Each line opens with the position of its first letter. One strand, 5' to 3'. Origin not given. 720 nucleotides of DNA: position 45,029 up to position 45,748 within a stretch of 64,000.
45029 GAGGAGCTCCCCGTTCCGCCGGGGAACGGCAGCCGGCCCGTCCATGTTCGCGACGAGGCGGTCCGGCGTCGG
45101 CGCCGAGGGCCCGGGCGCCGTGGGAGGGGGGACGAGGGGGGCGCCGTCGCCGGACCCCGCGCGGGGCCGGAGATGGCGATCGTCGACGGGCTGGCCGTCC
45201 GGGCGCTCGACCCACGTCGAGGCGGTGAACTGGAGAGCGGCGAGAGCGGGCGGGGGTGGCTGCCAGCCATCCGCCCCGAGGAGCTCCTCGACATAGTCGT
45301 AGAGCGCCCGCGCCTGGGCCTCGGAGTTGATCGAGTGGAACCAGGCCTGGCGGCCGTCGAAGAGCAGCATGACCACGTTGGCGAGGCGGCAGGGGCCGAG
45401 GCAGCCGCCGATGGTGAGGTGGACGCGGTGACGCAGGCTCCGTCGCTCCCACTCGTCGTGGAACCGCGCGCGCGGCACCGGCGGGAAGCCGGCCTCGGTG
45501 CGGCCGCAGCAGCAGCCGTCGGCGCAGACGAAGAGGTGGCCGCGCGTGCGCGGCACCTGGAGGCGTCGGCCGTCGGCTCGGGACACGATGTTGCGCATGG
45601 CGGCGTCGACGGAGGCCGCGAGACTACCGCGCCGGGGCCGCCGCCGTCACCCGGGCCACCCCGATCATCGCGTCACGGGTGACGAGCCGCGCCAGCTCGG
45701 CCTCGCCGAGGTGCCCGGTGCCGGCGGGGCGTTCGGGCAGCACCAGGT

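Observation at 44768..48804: Cobalt-type nitrile hydratase cluster with a ferredoxin-fused accessory protein, a cyclase-family hydrolase and an enolase-superfamily enzyme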

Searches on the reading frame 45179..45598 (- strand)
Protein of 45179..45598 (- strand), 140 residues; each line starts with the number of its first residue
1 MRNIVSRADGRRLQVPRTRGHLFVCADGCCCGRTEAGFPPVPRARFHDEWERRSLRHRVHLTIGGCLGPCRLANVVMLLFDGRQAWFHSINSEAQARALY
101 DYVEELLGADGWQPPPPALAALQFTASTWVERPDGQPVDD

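Call 9: find_homologous_proteins(query=window:45179-45598:-, max_evalue=0.001)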
Query window:45179-45598:- (140 aa): 297 proteins with E <= 0.001 among 332 candidates; the best 120 are listed.
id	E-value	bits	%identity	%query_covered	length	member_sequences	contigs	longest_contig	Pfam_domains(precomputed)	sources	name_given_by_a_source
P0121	1.9e-64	234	71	100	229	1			-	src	-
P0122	6.6e-64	232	73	96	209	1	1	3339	PF07650.24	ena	-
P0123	1.4e-63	231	73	99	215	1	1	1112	-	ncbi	-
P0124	1.1e-62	228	71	100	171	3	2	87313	-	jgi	-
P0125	3.1e-62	227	71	99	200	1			-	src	-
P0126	7.4e-62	225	71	99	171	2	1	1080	-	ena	-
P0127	5.5e-61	223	69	99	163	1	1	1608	-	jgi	jgi:cobaltochelatase CobN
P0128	8.3e-61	222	72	99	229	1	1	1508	PF02738.24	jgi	-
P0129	7.2e-60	219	70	99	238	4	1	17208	-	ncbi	ncbi:MAG: (2Fe-2S) ferredoxin domain-containing protein, partial [Microbacteriaceae bacterium]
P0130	1.0e-59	219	70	99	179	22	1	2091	-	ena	-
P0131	1.2e-59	218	71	99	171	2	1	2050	-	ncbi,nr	ncbi:MAG TPA: (2Fe-2S) ferredoxin domain-containing protein, partial [Methylomirabilota bacterium]|n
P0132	1.3e-59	218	72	91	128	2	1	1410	-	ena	-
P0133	3.6e-59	217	68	99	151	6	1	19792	-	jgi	jgi:cobaltochelatase CobN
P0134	3.9e-59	217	67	99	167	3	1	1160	-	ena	-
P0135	4.5e-59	216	69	99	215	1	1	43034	-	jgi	jgi:cobaltochelatase CobN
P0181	2.6e-52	195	64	97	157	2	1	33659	-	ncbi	ncbi:MAG TPA: (2Fe-2S) ferredoxin domain-containing protein [Methylomirabilota bacterium]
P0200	1.5e-48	182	69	79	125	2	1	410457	-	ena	-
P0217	1.4e-46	176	59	91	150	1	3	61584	-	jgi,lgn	jgi:cobaltochelatase CobN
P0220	1.8e-46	176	61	90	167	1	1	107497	-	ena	-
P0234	8.4e-45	170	60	79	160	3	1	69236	-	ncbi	-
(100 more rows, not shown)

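Call 11: find_encoding_contigs(protein=P0181, flank=8000, max_places=3)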
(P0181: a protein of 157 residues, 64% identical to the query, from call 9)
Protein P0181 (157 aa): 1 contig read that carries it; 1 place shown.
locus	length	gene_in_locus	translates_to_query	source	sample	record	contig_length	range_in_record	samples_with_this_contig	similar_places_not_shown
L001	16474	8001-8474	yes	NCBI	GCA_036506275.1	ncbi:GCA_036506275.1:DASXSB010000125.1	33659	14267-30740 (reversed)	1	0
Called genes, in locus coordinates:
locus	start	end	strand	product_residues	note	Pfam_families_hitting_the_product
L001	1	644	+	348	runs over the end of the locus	PF01547:SBP_bac_1, PF13531:SBP_bac_11, PF13416:SBP_bac_8, PF13343:SBP_bac_6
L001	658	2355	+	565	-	PF00528:BPD_transp_1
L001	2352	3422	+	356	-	PF00005:ABC_tran, PF08402:TOBE_2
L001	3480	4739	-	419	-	PF01663:Phosphodiest, PF00884:Sulfatase (faint)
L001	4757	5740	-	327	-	PF00248:Aldo_ket_red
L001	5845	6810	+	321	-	PF00296:Bac_luciferase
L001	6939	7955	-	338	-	PF00296:Bac_luciferase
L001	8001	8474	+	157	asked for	-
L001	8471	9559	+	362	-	PF02746:MR_MLE_N, PF13378:MR_MLE_C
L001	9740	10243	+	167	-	PF14338:Mrr_N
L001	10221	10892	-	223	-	PF00702:Hydrolase, PF13419:HAD_2, PF13242:Hydrolase_like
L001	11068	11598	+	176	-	-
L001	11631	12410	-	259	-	PF00515:TPR_1 (faint), PF07719:TPR_2 (faint), PF13374:TPR_10 (faint), PF13424:TPR_12 (faint), PF13432:TPR_16, PF14559:TPR_19 (weak), PF13650:Asp_protease_2, PF13975:gag-asp_proteas, +1 more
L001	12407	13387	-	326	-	PF04015:DUF362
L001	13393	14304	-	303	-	PF13243:SQHop_cyclase_C (faint)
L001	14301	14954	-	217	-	-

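Call 12: find_encoding_contigs(protein=P0200, flank=8000, max_places=3)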
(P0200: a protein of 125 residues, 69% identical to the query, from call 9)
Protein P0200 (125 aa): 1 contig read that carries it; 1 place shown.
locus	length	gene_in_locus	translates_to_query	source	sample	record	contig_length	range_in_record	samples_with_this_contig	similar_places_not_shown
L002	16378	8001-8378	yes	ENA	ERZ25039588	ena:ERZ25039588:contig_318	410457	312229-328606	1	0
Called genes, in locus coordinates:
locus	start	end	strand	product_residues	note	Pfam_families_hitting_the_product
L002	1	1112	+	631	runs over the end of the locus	PF16177:ACAS_N, PF00501:AMP-binding, PF13193:AMP-binding_C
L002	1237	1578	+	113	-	-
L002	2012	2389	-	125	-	PF07110:EthD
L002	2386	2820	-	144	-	PF00583:Acetyltransf_1, PF13673:Acetyltransf_10, PF13508:Acetyltransf_7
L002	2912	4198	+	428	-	PF00070:Pyr_redox (faint), PF00890:FAD_binding_2 (weak), PF01494:FAD_binding_3, PF04820:Trp_halogenase, PF05834:Lycopene_cycl (weak), PF07992:Pyr_redox_2 (weak), PF12831:FAD_oxidored, PF04820:Trp_halogenase, +1 more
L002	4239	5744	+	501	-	PF04909:Amidohydro_2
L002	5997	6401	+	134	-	PF24724:DUF7676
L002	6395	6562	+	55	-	PF24724:DUF7676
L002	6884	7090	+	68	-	PF21006:NHase_beta_N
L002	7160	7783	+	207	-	PF02211:NHase_beta_C, PF02979:NHase_alpha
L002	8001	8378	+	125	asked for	-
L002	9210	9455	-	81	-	-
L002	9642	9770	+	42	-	-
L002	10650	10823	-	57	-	-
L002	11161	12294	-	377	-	-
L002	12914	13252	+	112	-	-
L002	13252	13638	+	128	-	PF00072:Response_reg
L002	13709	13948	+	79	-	PF01734:Patatin (weak)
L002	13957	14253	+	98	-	-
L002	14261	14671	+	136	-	-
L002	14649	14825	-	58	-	-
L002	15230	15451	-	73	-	-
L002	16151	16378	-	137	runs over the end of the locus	PF01842:ACT (faint)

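Call 15: find_encoding_contigs(protein=P0124, flank=9000, max_places=2)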
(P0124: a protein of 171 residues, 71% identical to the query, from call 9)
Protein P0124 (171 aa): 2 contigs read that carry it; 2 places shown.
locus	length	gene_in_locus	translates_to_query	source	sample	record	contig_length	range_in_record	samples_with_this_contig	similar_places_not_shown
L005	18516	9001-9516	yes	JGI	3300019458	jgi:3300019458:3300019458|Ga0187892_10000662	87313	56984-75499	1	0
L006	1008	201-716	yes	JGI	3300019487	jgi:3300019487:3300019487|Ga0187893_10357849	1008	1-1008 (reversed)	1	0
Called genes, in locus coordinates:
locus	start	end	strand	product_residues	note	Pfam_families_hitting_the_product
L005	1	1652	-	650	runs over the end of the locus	PF00082:Peptidase_S8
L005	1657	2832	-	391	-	PF01734:Patatin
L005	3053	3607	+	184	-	PF08123:DOT1 (weak), PF00398:RrnaAD (weak), PF13847:Methyltransf_31, PF08241:Methyltransf_11 (faint), PF13649:Methyltransf_25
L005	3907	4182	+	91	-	-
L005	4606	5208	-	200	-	PF21176:RecR_HhH, PF02132:RecR_ZnF, PF01751:Toprim, PF13662:Toprim_4, PF21175:RecR_C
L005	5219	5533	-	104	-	PF02575:YbaB_DNA_bd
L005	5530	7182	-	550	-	PF13177:DNA_pol3_delta2, PF00004:AAA, PF13401:AAA_22 (faint), PF22608:DNAX_ATPase_lid, PF12169:DNA_pol3_gamma3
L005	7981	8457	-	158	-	PF00383:dCMP_cyt_deam_1, PF14437:MafB19-deam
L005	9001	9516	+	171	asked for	-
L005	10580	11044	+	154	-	-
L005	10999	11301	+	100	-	-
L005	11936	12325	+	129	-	-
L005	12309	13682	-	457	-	PF02403:Seryl_tRNA_N, PF00587:tRNA-synt_2b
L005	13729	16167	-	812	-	PF00521:DNA_topoisoIV, PF03989:DNA_gyraseA_C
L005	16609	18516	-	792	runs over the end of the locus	PF02518:HATPase_c, PF00204:DNA_gyraseB, PF01751:Toprim, PF00986:DNA_gyraseB_C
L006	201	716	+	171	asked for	-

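Call 34: search_solved_structures(query=A2, max_evalue=10, show_alignments=5)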
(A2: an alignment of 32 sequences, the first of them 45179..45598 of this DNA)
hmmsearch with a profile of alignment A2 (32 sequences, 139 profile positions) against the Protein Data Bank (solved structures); distinct sequences matched with E-value up to 10: 9.
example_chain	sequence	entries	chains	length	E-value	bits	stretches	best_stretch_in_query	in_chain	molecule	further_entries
5abr_A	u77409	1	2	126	3.1e-05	27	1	15-83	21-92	FERREDOXIN, 2FE-2S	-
7t2r_B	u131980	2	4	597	0.054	16.5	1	18-81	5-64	NiFe hydrogenase subunit B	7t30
7q4v_B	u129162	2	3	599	0.62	13.1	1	17-82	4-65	Iron hydrogenase HydB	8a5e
5qu4_A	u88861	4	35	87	0.91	12.5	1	82-107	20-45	Cytoplasmic protein NCK1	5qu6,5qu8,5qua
5qu5_A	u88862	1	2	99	1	12.3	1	82-107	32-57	Cytoplasmic protein NCK1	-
9jla_A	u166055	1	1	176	1.1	12.3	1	7-41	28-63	De novo designed 2OBI-10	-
9jl8_A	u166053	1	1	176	1.1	12.3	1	7-55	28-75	De novo designed 2OBI-1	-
3nth_A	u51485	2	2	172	1.2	12.1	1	71-128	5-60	Maternal protein tudor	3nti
3ntk_A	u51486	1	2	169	1.3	12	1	71-128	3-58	Maternal protein tudor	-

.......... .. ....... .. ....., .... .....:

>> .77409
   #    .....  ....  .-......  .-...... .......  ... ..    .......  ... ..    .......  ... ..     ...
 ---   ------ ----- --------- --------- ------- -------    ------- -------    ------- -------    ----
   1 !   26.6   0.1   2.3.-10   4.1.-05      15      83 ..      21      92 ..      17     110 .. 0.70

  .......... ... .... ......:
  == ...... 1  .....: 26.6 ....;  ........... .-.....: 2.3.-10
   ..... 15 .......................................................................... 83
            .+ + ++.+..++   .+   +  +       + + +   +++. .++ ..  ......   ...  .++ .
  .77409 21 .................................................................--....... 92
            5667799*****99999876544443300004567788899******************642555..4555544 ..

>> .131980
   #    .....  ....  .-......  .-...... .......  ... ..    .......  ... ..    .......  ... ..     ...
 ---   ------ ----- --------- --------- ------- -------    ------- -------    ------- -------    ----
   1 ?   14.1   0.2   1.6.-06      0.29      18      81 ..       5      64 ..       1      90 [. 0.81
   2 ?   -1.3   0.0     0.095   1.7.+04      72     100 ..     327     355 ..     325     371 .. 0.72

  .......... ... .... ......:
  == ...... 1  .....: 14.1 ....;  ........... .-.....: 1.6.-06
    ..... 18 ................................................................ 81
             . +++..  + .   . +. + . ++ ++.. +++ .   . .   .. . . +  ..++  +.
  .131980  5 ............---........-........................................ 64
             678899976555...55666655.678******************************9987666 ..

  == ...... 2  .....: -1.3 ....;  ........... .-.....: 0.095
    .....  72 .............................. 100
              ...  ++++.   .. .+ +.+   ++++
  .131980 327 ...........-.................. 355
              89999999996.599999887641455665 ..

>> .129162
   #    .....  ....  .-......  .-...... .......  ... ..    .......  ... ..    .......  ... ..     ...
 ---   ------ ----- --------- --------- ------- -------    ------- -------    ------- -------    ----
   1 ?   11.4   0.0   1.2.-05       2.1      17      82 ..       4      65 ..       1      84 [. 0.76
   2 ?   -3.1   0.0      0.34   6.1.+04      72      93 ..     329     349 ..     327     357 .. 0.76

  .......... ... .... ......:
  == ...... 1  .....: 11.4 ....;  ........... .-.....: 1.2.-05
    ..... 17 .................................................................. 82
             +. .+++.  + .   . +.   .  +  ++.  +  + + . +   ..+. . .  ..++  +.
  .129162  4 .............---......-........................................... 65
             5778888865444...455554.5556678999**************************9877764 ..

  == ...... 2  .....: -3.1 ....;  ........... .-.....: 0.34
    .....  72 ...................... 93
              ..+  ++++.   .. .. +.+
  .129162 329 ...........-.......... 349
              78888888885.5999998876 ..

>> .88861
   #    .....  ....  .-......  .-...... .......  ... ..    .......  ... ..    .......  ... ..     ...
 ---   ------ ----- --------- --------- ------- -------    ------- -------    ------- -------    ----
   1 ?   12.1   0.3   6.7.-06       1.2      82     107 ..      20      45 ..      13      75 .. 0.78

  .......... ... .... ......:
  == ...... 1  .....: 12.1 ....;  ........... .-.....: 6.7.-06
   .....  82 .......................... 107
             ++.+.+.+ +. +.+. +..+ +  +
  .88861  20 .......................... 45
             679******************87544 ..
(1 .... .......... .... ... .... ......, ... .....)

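Call 35: find_encoding_contigs(protein=P0220, flank=6000, max_places=2)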
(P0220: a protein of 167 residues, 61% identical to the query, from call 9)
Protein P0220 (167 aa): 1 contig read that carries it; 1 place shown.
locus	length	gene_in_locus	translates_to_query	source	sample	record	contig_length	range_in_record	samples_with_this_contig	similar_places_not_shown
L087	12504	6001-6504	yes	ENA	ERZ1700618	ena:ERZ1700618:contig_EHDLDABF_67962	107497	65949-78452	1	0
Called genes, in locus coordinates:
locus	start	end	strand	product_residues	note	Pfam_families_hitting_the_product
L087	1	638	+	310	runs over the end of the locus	PF00005:ABC_tran, PF13304:AAA_21 (weak), PF13732:DrrA1-3_C (weak)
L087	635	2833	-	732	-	PF14871:GHL6, PF06283:ThuA (faint), PF08532:Glyco_hydro_42M (weak)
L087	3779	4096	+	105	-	PF01032:FecCD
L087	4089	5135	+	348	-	PF01497:Peripla_BP_2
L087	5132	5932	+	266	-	PF00005:ABC_tran, PF02463:SMC_N (weak), PF13304:AAA_21 (faint)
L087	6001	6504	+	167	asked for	-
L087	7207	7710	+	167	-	PF02514:CobN-Mg_chel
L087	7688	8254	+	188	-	PF02514:CobN-Mg_chel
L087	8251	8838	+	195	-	PF02514:CobN-Mg_chel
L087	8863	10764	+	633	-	PF02514:CobN-Mg_chel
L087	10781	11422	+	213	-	PF01078:Mg_chelatase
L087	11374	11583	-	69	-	-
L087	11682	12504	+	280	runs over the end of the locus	PF00092:VWA (weak), PF13519:VWA_2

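Call 36: find_encoding_contigs(protein=P0217, flank=6000, max_places=2)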
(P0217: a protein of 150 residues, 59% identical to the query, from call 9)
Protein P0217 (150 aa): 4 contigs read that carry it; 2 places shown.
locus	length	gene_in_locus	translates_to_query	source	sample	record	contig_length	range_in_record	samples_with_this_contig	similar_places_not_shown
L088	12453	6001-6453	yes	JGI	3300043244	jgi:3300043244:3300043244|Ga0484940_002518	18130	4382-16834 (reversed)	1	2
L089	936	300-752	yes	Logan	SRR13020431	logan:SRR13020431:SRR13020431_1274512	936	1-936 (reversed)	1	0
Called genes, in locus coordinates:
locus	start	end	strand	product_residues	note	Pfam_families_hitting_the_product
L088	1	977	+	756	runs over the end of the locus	?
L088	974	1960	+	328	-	PF01497:Peripla_BP_2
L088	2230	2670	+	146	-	PF01475:FUR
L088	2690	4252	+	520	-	PF01297:ZnuA, PF09223:ZinT (weak), PF01297:ZnuA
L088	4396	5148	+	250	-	PF00005:ABC_tran, PF02463:SMC_N (faint), PF13304:AAA_21 (faint)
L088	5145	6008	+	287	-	PF01032:FecCD, PF00950:ABC-3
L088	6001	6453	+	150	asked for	-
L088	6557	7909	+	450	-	PF02492:cobW, PF07683:CobW_C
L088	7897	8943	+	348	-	PF24807:WD40_CDC20-Fz, PF24814:WD40_Prp19, PF24817:WD40_WDHD1_1st, PF25173:Beta-prop_WDR3_1st, PF25175:Beta-prop_WDR5, PF23381:Beta-prop_IFT122_1st, PF25174:Beta-prop_THOC3, PF25391:WD40_Gbeta, +36 more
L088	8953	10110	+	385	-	PF00009:GTP_EFTU (weak), PF02492:cobW, PF07683:CobW_C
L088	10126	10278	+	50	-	-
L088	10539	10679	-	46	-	-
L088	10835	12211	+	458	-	PF02826:2-Hacid_dh_C (faint), PF21799:MurD-like_N (weak), PF08245:Mur_ligase_M, PF02875:Mur_ligase_C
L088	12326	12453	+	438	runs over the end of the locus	PF01098:FTSW_RODA_SPOVE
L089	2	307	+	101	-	?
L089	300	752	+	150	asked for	-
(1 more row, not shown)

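Call 37: find_encoding_contigs(protein=P0234, flank=6000, max_places=2)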
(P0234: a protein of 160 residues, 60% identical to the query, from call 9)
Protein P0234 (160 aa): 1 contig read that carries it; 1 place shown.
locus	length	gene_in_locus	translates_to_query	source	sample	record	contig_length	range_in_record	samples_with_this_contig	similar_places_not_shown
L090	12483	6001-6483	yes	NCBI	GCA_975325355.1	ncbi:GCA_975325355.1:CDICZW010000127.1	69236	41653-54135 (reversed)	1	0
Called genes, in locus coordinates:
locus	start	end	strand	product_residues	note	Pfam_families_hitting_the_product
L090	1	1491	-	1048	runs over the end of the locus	PF13191:AAA_16, PF13401:AAA_22 (weak), PF07719:TPR_2 (faint), PF13424:TPR_12 (weak), PF00196:GerE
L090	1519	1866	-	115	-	-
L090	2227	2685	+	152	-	-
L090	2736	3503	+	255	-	-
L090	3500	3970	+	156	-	PF00293:NUDIX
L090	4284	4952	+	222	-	PF21006:NHase_beta_N, PF02211:NHase_beta_C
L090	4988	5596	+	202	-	PF02979:NHase_alpha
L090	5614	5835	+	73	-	PF21006:NHase_beta_N (weak)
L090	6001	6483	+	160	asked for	-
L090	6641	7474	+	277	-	PF13489:Methyltransf_23, PF01209:Ubie_methyltran, PF13847:Methyltransf_31, PF08241:Methyltransf_11, PF08242:Methyltransf_12 (weak), PF13649:Methyltransf_25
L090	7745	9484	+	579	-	PF02511:Thy1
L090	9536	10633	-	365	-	-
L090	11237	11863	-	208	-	PF13386:DsbD_2 (weak)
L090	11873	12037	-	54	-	-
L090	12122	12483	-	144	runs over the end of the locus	-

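Call 52: search_protein_representatives(protein=window:45179-45598:-)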
Query: 140 residues. Proteins with E-value up to 0.001 (for the whole library): 440; up to 1e-10: 233; up to 1e-30: 55. The best 150 are listed.
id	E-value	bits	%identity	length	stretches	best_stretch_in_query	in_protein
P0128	2.7e-61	222.0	72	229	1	2-140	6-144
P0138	3.4e-59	215.2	70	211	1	2-140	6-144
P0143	4.3e-58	211.6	69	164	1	2-140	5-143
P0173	1.1e-53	197.3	72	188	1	1-121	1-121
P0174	1.2e-53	197.2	71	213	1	1-119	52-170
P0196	4.8e-50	185.5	58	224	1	2-140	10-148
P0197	6.0e-50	185.2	69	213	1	2-119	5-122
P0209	2.9e-48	179.7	66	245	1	2-120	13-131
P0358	1.1e-47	177.8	57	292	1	2-140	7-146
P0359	1.8e-47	177.1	60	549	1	2-133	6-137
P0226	5.9e-46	172.2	62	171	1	2-126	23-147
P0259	6.6e-46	172.0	56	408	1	2-131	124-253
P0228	8.1e-46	171.7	68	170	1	1-107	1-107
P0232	1.6e-45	170.8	63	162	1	13-130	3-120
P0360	2.2e-45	170.3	64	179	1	2-117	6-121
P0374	1.1e-38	148.6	53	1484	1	2-131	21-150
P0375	1.3e-38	148.3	52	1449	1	3-132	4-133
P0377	5.5e-38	146.3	55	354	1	2-129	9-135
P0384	1.2e-36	141.9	61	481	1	2-108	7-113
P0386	9.2e-36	139.1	50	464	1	2-129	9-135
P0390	1.0e-33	132.4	50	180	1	7-124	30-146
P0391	1.8e-33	131.7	49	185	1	5-124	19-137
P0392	4.5e-33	130.4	73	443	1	18-98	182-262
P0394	1.4e-32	128.7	53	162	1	5-125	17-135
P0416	4.1e-26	107.8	44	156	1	4-119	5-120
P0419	6.3e-26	107.2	49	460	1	30-140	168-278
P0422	5.3e-25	104.2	49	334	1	4-107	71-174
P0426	2.9e-24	101.8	42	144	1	8-126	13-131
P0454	4.4e-18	81.7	40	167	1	18-126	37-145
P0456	7.0e-18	81.0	43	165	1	9-105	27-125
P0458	1.1e-17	80.4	45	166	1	19-103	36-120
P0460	1.5e-17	79.9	41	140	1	12-125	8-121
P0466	4.4e-17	78.5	39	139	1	19-128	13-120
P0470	8.4e-17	77.5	41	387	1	17-123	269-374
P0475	4.8e-16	75.1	43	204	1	20-104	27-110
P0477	5.9e-16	74.8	41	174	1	11-104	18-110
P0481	1.5e-15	73.5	38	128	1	19-116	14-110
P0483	2.2e-15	72.9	48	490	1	4-135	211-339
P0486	3.8e-15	72.1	40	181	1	19-124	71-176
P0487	4.5e-15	71.9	36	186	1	19-125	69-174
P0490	1.1e-14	70.7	44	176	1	19-103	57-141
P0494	1.4e-14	70.3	36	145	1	15-124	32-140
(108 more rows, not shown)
